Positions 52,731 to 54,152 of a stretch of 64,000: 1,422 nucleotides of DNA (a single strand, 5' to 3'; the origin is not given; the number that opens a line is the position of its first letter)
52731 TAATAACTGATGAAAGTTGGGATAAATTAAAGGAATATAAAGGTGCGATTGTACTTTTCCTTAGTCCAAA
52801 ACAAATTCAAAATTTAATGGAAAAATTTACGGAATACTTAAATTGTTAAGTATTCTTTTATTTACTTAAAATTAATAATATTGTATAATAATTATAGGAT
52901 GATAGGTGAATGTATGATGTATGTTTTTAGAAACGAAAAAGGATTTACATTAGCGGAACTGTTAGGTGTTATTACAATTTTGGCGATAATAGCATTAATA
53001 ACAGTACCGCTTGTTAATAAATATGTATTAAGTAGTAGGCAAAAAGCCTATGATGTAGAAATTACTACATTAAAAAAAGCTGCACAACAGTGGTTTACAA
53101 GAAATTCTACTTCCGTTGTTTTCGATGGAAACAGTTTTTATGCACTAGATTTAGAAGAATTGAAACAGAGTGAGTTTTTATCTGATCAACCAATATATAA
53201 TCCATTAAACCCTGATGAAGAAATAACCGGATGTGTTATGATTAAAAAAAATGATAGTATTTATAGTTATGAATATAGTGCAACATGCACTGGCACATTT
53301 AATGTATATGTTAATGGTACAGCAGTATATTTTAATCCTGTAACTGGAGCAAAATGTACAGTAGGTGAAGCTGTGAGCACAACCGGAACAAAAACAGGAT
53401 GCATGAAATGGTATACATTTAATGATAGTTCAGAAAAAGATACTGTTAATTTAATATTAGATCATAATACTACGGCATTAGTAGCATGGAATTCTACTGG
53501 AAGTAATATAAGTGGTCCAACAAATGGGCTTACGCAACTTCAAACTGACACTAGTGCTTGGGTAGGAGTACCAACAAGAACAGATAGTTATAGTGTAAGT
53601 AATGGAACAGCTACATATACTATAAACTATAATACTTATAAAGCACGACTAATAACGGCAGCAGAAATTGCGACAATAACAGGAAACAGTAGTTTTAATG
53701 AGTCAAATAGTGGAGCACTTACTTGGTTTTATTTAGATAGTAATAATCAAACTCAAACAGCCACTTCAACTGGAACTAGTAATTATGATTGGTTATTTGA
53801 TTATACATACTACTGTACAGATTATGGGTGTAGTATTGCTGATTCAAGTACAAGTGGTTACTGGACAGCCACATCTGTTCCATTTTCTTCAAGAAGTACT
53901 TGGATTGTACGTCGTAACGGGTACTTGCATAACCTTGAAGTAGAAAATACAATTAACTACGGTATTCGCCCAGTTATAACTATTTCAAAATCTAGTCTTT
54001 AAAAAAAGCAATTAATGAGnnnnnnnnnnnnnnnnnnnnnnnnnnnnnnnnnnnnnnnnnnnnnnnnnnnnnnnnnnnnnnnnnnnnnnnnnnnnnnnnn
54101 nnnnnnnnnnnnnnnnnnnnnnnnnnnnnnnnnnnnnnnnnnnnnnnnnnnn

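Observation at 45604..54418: Composite Flp/Tad (type IVc) pilus locus in a monoderm, ending in two type IVa-style prepilins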

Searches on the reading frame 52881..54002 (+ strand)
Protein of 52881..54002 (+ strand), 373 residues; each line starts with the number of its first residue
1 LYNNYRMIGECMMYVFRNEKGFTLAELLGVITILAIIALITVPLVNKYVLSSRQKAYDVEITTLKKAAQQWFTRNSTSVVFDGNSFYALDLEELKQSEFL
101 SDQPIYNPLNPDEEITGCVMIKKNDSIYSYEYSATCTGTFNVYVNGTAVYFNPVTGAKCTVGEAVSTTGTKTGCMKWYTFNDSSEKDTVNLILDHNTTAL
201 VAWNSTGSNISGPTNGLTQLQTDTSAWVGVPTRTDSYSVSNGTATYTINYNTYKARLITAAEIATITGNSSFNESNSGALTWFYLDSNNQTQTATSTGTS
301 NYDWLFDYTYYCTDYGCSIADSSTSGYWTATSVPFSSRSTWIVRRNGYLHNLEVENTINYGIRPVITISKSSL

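Call 3: search_protein_families(library=pfam, proteins=[window:52881-54002:+], max_evalue=0.1)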
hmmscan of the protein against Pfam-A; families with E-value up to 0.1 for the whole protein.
window:52881-54002:+ (373 aa): 1 family
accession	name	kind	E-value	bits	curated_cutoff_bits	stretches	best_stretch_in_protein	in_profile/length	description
PF07963.17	N_methyl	-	3.8e-06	26.7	21.2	1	17-41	2-26/27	Prokaryotic N-terminal methylation motif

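Call 4: search_protein_families(library=ncbifam, proteins=[window:52881-54002:+], max_evalue=0.1)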
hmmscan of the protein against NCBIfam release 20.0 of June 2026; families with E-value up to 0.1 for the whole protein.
window:52881-54002:+ (373 aa): 8 families
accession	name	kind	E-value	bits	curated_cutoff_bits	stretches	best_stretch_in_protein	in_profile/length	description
NF040999.1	pilin_ComGC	equivalog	0.00019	21.6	75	1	19-48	1-30/84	competence type IV pilus major pilin ComGC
TIGR01710.1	typeII_sec_gspG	equivalog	0.00023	21.2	88.85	1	20-70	1-51/134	type II secretion system major pseudopilin GspG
NF041013.1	T4P_ComGE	equivalog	0.00031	20.8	49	1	18-85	2-75/83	competence type IV pilus minor pilin ComGE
NF041775.1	typeIV_PilA_Myxo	equivalog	0.00032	20.8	400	1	19-75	10-66/214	type IV pilin protein PilA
NF007862.0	PRK10574.1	equivalog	0.00034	20.8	138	1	18-49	3-34/145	prepilin peptidase-dependent pilin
TIGR02532.1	IV_pilin_GFxxxE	domain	0.00066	19.4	16.3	1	20-41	2-23/24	prepilin-type N-terminal cleavage/methylation domain-containing protein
NF040982.1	ComGD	equivalog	0.013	15.9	70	1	19-55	1-36/139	competence type IV pilus minor pilin ComGD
TIGR02596.1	TIGR02596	subfamily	0.066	13.3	70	0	22-79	1-58/196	Verru_Chthon cassette protein D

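Call 32: find_homologous_proteins(query=window:52881-54002:+, max_evalue=0.00001)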
Query window:52881-54002:+ (373 aa): 2676 proteins with E <= 0.00001 among 5624 candidates; the best 120 are listed.
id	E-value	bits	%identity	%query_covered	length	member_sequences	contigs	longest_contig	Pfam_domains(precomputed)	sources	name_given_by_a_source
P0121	5.2e-237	804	100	97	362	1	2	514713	PF07963.18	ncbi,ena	-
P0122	3.4e-167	574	72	96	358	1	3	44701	PF07963.18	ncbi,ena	-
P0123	1.5e-164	566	72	97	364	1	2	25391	PF07963.18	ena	-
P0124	3.3e-163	561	71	97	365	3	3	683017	PF07963.18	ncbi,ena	-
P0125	1.1e-161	556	70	98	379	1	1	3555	PF07963.18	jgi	jgi:prepilin-type N-terminal cleavage/methylation domain-containing protein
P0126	5.2e-161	554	71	96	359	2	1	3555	PF07963.18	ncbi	-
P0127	4.1e-153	528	69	96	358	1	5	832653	PF07963.18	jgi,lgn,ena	-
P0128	5.1e-151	521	66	96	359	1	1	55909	PF07963.18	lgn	-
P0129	2.8e-145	502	65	96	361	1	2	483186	PF07963.18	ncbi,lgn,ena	-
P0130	5.8e-112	393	56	95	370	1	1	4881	PF07963.18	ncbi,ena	-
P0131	7.5e-112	392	57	95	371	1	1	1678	PF07963.18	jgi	jgi:type IV pilus assembly protein PilA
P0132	1.6e-110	388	54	95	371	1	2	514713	PF07963.18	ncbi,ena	-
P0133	2.5e-110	387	56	95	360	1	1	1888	PF07963.18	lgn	-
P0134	5.3e-109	383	56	95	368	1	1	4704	PF19789.7,PF07963.18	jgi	-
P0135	8.6e-109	382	38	96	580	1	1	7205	PF19789.7,PF07963.18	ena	-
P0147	7.7e-107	376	55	96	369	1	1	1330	PF19789.7,PF07963.18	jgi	-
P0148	8.4e-107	376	54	95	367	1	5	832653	PF07963.18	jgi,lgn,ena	-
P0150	1.7e-106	375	54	95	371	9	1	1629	PF19789.7,PF07963.18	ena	-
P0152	3.0e-106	374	54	95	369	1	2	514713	PF19789.7,PF07963.18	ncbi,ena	-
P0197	7.2e-99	349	53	94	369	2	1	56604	PF19789.7,PF07963.18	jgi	jgi:prepilin-type N-terminal cleavage/methylation domain-containing protein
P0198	7.5e-99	349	38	94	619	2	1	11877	PF19789.7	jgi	-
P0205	1.2e-97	345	50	62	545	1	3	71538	PF19789.7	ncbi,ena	-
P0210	2.9e-95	338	49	95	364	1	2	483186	PF07963.18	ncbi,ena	-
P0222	4.4e-93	330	51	61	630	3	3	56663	PF19789.7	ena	-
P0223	4.9e-92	327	47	61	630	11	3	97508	PF19789.7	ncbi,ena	-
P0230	5.9e-91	323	48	95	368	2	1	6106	PF19789.7,PF07963.18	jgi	jgi:type IV pilus assembly protein PilA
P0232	1.7e-90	322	49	61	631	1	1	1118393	PF19789.7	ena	-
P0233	1.7e-90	322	49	61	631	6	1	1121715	PF19789.7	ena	-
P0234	1.7e-90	322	49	61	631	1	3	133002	PF19789.7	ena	-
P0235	3.1e-90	321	48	61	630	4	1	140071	PF19789.7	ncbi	-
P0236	4.8e-90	320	48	61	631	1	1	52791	PF19789.7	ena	-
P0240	8.0e-90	320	49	61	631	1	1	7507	PF19789.7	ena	-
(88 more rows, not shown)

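Call 33: find_encoding_contigs(protein=P0132, flank=10000, max_places=2)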
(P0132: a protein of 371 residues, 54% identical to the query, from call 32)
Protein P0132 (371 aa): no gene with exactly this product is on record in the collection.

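Call 34: find_encoding_contigs(protein=P0152, flank=10000, max_places=2)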
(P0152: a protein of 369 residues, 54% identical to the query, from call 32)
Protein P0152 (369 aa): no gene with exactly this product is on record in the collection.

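Call 43: predict_structure(alignment_id=A1)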
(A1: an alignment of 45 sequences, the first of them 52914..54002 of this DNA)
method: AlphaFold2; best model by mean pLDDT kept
length: 362 residues; sequences in the alignment: 45
mean_pLDDT: 85.8   pTM: 0.74
mean pLDDT of the five models: 85.8, 85.2, 81.5, 76.1, 71.4
residues with pLDDT >= 90: 136; 70-90: 204; 50-70: 15; < 50: 7
segments of 3 or more residues with pLDDT < 50: 1-7
pLDDT, mean of each block of 10 residues (from residue 1): 50 81 89 84 87 92 89 86 85 77 88 86 84 95 94 88 95 92 85 81 90 94 89 86 94 88 74 70 82 89 87 88 87 87 83 93 88
secondary structure, 60 per line:
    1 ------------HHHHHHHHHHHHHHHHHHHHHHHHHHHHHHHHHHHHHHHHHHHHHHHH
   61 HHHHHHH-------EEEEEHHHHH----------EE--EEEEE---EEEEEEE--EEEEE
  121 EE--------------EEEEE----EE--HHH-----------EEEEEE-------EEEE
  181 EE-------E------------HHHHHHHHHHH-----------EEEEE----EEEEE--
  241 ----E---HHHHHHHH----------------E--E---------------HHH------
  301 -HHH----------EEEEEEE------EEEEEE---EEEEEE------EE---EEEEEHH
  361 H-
elements in order: H13-67 E75-79 H80-84 E99-103 E107-113 E116-122 E137-141 E164-169 E177-182 H203-213 E225-229 E234-238 H249-256 E315-321 E328-333 E337-342 E354-358

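Call 49: search_solved_structures(query=A1, max_evalue=1)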
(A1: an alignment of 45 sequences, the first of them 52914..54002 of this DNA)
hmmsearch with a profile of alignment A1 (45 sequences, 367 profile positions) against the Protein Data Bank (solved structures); distinct sequences matched with E-value up to 1: 25.
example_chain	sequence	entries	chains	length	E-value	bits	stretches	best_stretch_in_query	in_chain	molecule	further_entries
8pfb_G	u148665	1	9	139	8.6e-10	41.7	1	6-81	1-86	Type IV pilin PilE1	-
9egp_A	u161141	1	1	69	1.3e-08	37.8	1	2-55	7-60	Geopilin domain 1 protein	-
7tgg_A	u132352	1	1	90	1.7e-08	37.4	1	2-56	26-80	Geopilin domain 1 protein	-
9laa_A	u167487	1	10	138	1.3e-06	31.3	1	2-104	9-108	Type IV pilin protein PilA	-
8tum_e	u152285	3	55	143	1.8e-06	30.8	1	6-76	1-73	Type IV major pilin protein PilA | Pilin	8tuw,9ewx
2m7g_A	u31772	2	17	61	2e-06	30.6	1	6-56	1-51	Geopilin domain 1 protein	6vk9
8tob_GA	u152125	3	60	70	4.8e-06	29.4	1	7-54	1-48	Fimbrial protein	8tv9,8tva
9lab_B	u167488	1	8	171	5.6e-06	29.2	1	2-64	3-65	MSHA major pilin subunit MshA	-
3sok_A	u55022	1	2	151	7.5e-06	28.7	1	6-110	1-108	Fimbrial protein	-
1oqw_A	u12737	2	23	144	8.4e-06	28.6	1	6-57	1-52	Fimbrial protein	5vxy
8tj2_C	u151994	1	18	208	2.9e-05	26.8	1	6-54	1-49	Type IV major pilin protein PilA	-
8qqj_J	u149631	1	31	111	0.00029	23.5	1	6-53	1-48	Type IV narrow pilus major component PilA5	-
6xxe_A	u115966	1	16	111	0.00036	23.2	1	6-53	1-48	Uncharacterized protein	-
6xxd_A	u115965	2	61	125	0.00088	21.9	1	6-69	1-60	PilA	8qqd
2hi2_A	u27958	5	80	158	0.0018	20.9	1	6-54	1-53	Fimbrial protein | PilA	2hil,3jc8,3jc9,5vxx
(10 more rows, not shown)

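Call 63: find_encoding_contigs(protein=P0148, flank=10000, max_places=2)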
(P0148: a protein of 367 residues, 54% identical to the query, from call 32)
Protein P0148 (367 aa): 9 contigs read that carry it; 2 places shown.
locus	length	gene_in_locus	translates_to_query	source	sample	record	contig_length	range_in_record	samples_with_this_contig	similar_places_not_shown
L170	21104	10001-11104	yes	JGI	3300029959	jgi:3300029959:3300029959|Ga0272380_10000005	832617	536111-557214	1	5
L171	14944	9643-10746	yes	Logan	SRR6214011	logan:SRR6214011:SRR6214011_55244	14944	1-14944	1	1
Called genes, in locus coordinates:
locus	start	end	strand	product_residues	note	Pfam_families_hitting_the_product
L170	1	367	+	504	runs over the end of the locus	PF07963:N_methyl (weak), PF12810:ALK_LTK_GRD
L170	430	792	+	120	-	PF07963:N_methyl (weak)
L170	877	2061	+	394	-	PF00162:PGK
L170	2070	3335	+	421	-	PF13439:Glyco_transf_4, PF13477:Glyco_trans_4_2 (faint), PF13579:Glyco_trans_4_4, PF00534:Glycos_transf_1, PF13692:Glyco_trans_1_4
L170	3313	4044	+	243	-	PF00121:TIM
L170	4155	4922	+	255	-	PF00072:Response_reg, PF08769:Spo0A_C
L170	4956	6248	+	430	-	-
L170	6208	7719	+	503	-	PF01966:HD (weak)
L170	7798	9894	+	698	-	PF13191:AAA_16 (weak), PF23569:NBD_SMAX1, PF00004:AAA, PF17871:AAA_lid_9, PF00004:AAA, PF07724:AAA_2, PF07728:AAA_5, PF10431:ClpB_D2-small, +7 more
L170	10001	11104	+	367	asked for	PF07963:N_methyl (weak)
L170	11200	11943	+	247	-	PF17774:YlmH_RBD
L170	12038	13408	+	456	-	PF01225:Mur_ligase (weak), PF08245:Mur_ligase_M, PF02875:Mur_ligase_C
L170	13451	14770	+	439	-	PF08245:Mur_ligase_M, PF02875:Mur_ligase_C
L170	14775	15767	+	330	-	PF00953:Glycos_transf_4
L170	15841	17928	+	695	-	PF07963:N_methyl (weak), PF13306:LRR_5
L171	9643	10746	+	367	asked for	PF07963:N_methyl (weak)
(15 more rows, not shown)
